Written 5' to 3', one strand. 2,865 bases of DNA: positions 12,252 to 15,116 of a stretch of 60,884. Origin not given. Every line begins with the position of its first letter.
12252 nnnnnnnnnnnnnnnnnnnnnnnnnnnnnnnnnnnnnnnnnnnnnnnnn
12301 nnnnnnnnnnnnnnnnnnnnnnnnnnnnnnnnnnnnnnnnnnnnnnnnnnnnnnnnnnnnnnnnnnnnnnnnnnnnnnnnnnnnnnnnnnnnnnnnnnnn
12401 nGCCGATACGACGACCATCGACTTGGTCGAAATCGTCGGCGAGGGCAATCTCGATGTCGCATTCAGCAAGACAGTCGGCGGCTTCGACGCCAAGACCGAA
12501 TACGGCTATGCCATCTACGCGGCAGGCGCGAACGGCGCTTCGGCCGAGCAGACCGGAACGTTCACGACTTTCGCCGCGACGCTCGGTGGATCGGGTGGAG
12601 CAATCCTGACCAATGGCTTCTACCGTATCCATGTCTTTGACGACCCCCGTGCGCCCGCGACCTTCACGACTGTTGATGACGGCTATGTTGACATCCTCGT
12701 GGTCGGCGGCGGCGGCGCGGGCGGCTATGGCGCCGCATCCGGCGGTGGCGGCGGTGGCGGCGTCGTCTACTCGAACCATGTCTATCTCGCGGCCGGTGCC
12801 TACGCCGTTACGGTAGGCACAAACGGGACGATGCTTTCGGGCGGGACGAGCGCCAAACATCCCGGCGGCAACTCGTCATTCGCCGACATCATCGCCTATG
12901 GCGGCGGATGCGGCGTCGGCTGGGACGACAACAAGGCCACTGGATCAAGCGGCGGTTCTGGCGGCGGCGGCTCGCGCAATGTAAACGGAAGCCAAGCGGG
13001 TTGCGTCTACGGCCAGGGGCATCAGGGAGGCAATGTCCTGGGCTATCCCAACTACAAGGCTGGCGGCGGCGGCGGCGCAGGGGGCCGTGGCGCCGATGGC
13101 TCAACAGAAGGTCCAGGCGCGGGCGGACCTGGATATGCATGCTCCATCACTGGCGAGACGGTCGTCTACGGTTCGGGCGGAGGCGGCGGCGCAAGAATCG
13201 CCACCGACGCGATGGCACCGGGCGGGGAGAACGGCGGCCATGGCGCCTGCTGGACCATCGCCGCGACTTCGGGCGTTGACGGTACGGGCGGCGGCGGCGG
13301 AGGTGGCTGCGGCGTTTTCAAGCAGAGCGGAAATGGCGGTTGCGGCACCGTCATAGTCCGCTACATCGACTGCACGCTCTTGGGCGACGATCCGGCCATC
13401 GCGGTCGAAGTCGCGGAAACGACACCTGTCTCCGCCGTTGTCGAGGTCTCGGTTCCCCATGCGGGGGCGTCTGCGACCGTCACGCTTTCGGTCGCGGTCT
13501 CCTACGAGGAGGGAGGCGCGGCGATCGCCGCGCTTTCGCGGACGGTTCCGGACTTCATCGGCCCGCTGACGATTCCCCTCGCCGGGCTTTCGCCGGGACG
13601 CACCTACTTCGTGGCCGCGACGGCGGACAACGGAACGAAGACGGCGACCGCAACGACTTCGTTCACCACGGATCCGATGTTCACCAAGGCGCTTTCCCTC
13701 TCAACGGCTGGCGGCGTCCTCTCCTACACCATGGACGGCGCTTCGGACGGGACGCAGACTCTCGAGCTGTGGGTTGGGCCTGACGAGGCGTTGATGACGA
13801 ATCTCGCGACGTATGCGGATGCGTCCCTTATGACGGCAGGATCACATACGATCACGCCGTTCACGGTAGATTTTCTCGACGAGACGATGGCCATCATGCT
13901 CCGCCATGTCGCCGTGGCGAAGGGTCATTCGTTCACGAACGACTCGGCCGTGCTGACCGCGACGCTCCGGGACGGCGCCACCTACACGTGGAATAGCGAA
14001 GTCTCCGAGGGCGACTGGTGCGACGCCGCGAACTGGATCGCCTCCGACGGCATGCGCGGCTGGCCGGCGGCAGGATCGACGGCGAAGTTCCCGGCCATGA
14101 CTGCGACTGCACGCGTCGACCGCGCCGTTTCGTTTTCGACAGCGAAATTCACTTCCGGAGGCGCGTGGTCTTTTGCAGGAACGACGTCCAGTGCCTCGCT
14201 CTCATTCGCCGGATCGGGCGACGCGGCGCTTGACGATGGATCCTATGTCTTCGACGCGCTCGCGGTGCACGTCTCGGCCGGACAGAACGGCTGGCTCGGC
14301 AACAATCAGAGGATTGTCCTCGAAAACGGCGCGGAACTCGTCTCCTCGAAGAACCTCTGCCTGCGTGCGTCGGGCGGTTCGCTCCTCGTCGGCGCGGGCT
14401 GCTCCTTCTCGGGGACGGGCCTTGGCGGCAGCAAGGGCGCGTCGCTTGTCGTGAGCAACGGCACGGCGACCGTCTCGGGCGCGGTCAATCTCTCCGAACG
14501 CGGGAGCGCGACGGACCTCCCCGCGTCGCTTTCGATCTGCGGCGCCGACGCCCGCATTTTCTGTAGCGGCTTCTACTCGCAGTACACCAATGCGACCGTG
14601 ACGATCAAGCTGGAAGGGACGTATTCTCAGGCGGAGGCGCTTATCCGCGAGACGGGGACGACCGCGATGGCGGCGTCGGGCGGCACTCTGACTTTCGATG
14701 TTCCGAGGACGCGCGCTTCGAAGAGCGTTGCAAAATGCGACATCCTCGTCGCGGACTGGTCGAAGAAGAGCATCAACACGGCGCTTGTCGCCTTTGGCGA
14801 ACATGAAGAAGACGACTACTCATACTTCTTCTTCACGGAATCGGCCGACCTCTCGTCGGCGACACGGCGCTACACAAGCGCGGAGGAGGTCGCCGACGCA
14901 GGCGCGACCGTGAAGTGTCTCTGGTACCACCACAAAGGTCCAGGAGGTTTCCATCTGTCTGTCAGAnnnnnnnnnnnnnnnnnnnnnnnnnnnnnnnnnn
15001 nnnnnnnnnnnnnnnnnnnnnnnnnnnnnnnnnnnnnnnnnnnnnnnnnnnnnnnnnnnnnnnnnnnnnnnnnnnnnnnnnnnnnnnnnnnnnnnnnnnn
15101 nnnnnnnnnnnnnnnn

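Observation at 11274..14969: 1231-aa secreted protein with two tandem glycine-rich (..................) domains, transcribed separately right after the PEP-CTERM operon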

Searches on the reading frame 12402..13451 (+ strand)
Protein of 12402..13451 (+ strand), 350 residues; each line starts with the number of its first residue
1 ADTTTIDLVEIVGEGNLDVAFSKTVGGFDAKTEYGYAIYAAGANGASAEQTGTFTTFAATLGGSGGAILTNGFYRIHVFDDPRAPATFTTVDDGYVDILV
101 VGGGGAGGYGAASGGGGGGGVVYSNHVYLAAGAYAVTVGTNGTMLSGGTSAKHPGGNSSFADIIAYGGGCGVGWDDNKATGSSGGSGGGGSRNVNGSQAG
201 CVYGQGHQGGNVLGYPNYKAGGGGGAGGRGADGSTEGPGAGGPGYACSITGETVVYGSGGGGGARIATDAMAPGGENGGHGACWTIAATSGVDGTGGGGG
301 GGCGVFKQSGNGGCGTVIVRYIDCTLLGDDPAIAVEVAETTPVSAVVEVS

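Call 9: search_protein_families(library=pfam, proteins=[window:12402-13451:+], max_evalue=0.1)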
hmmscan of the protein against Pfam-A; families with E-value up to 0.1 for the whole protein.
window:12402-13451:+ (350 aa): 1 family
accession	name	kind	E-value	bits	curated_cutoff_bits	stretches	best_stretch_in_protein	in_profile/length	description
PF21722.4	Gly_rich_2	-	6.7e-22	79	24.3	1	88-321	6-225/226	Glycine-rich domain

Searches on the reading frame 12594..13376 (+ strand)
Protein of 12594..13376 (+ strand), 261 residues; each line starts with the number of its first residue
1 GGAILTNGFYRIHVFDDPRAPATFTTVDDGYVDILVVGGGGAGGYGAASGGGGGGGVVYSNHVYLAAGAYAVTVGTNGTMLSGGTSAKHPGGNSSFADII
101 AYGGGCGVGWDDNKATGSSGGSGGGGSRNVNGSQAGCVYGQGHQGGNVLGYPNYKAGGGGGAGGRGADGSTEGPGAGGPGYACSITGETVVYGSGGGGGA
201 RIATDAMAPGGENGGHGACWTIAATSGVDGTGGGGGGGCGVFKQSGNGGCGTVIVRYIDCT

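Call 49: search_dna_similar(query=window:12594-13376:+, collection=phages, mode=protein, max_evalue=0.001, max_rows=30)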
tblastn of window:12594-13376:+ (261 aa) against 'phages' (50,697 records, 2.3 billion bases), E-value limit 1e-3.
No match.

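Call 74: search_protein_families(library=phrogs, proteins=[window:12594-13376:+], max_evalue=0.01)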
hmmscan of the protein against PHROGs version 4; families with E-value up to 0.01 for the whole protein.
window:12594-13376:+ (261 aa): 1 family
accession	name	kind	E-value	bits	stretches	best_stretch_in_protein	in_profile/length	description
phrog_2295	-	unknown function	2.3e-41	143.4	1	2-258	568-847/1183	-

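Call 89: search_protein_representatives(protein=window:12594-13376:+)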
Query: 261 residues. Proteins with E-value up to 0.001 (for the whole library): 5356; up to 1e-10: 959; up to 1e-30: 40. The best 150 are listed.
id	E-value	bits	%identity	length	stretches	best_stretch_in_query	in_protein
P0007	8.4e-152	521.1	71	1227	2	1-261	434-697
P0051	4.2e-59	216.8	47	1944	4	1-258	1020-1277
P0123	3.8e-51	190.7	49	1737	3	21-259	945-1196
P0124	4.2e-48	180.7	44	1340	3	9-257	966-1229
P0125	7.8e-46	173.3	47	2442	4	8-258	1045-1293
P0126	1.5e-45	172.3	49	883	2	3-257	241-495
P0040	4.9e-43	164.1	48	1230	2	2-261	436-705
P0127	3.4e-42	161.3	47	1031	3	1-259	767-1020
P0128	3.0e-41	158.2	45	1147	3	1-259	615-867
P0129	7.4e-41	156.9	47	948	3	1-257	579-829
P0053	2.2e-40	155.4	45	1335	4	8-257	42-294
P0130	5.5e-40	154.1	43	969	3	12-257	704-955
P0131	7.7e-40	153.6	44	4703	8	8-239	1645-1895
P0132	1.5e-39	152.7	48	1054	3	11-257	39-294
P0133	2.8e-39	151.8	46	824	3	19-256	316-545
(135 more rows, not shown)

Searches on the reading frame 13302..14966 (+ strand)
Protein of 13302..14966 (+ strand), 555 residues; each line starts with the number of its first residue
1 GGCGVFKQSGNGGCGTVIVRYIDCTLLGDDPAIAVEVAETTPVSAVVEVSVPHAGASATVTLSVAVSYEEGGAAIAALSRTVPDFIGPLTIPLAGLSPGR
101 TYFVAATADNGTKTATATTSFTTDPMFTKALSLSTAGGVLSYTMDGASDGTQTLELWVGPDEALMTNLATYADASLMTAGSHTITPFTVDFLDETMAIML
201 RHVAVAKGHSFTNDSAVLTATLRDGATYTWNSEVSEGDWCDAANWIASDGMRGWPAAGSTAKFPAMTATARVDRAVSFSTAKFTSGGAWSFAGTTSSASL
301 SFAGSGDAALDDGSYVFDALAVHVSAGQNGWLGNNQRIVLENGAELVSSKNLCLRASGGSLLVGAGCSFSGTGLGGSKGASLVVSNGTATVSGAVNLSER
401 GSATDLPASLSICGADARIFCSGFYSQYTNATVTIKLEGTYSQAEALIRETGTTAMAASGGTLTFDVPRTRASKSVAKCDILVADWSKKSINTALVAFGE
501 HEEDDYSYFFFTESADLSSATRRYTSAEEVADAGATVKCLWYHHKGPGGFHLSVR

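Call 9: search_protein_families(library=pfam, proteins=[window:13302-14966:+], max_evalue=0.1)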
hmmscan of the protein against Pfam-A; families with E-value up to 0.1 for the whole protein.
window:13302-14966:+ (555 aa): 2 families
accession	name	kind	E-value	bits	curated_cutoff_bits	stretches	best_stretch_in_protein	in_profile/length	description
PF17425.8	Arylsulfotran_N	-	0.0061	17.1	24.2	1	33-123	2-87/88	Arylsulfotransferase Ig-like domain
PF14054.11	DUF4249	-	0.015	15.3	28.5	1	23-123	19-107/269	Domain of unknown function (DUF4249)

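Call 39: predict_structure(alignment_id=A2)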
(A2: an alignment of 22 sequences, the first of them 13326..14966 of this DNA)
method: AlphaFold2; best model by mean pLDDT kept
length: 547 residues; sequences in the alignment: 22
mean_pLDDT: 88.4   pTM: 0.68
mean pLDDT of the five models: 88.4, 87.0, 86.9, 86.2, 85.9
residues with pLDDT >= 90: 343; 70-90: 156; 50-70: 43; < 50: 5
segments of 3 or more residues with pLDDT < 50: 1-5
pLDDT, mean of each block of 10 residues (from residue 1): 50 64 91 91 91 95 87 93 90 94 93 89 84 82 89 93 90 87 81 89 90 86 96 91 80 94 94 90 95 81 90 83 70 96 85 96 92 96 95 91 97 96 96 93 92 94 88 95 95 76 93 90 96 87 57
secondary structure, 60 per line:
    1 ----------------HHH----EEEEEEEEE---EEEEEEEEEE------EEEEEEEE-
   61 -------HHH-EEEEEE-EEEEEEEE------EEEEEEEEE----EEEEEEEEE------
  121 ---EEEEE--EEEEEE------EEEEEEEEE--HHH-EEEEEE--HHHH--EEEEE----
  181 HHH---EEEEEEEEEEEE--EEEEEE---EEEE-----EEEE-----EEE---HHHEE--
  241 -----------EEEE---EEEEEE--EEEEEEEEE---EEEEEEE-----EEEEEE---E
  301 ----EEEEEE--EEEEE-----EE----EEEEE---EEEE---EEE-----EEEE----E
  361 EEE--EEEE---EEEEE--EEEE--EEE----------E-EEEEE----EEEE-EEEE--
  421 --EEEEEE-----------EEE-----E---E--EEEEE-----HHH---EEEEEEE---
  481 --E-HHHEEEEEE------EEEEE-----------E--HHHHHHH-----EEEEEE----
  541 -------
elements in order: E24-32 E36-45 E52-59 E72-77 E79-86 E93-101 E106-114 E124-128 E131-136 E143-151 E158-163 H166-169 E172-176 E187-198 E201-206 E210-213 E219-222 E228-230 E252-255 E259-264 E267-275 E279-285 E291-296 E305-310 E313-317 E329-333 E337-340 E344-346 E352-355 E360-363 E366-369 E373-377 E380-383 E386-388 E401-405 E410-413 E415-418 E423-428 E440-442 E455-459 E471-477 E488-493 E500-504 H519-525 E531-536

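Call 43: fold_search(model_id=the predicted structure, library=pdb)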
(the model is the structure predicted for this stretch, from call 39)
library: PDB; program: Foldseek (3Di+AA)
matches with E <= 10: 1826; with E <= 0.001: 139
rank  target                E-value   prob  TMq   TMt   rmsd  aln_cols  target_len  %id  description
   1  5n47_B                3.4e-06  1.00  0.15  0.39  12.0       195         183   18  Structure of Anticalin N7E in complex with the three-domain fragment Fn7B8 of human oncofetal fibronectin (released 2018-02-14)
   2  2jll                  3.9e-06  1.00  0.17  0.23  10.1       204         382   13  Crystal structure of NCAM2 IgIV-FN3II (released 2009-11-17)
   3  7mqy                  4.3e-06  1.00  0.19  0.24   9.5       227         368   14  Zebrafish CNTN4 APLP2 complex (released 2022-01-05)
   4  2vkw_B                6.2e-06  1.00  0.15  0.38  15.0       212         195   15  Human NCAM, FN3 domains 1 and 2 (released 2008-02-26)
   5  6xay_B                6.5e-06  1.00  0.17  0.30  12.4       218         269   16  Structure of a fragment of human fibronectin containing the 10th, 11th and 12th type III domains (released 2021-06-09)
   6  6xay_A                7.1e-06  1.00  0.16  0.30  12.3       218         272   16  Structure of a fragment of human fibronectin containing the 10th, 11th and 12th type III domains (released 2021-06-09)
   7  6xay_C                8.9e-06  1.00  0.17  0.30  11.6       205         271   16  Structure of a fragment of human fibronectin containing the 10th, 11th and 12th type III domains (released 2021-06-09)
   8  4lxo_A                9.3e-06  1.00  0.26  0.67   4.8       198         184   18  Crystal structure of 9,10Fn3-elegantin chimera (released 2014-08-06)
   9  8bnq_A                9.8e-06  1.00  0.15  0.26  13.3       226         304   14  Crystal structure of the FnIII-tandem A84-A86 from the A-band of titin (released 2023-04-12)
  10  6tpv_A                1.2e-05  1.00  0.19  0.42   8.2       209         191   13  Crystal structures of FNIII domain one and two of the human leucocyte common antigen-related protein, LAR (released 2020-05-13)
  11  9a3v_B                1.5e-05  1.00  0.16  0.41  11.3       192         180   14  Predicted model of tissue transglutaminase 2 (TG2) in complex with plasma fibronectin type III modules 14 and 15 (FNII (released 2024-02-02)
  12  6xax_B                1.5e-05  1.00  0.18  0.31  11.5       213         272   14  Structure of a fragment of human fibronectin containing the 11th type III domain, extra domain A, and the 12th type II (released 2021-06-09)
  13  6tpv_B                1.5e-05  1.00  0.20  0.41   8.1       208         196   13  Crystal structures of FNIII domain one and two of the human leucocyte common antigen-related protein, LAR (released 2020-05-13)
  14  4bqc_A                1.6e-05  1.00  0.20  0.42   7.5       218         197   10  Crystal structure of the FN5 and FN6 domains of NEO1 bound to SOS (released 2013-06-12)
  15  3r8q                  2.0e-05  1.00  0.15  0.27  13.1       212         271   15  Structure of Fibronectin domain 12-14 (released 2012-04-11)
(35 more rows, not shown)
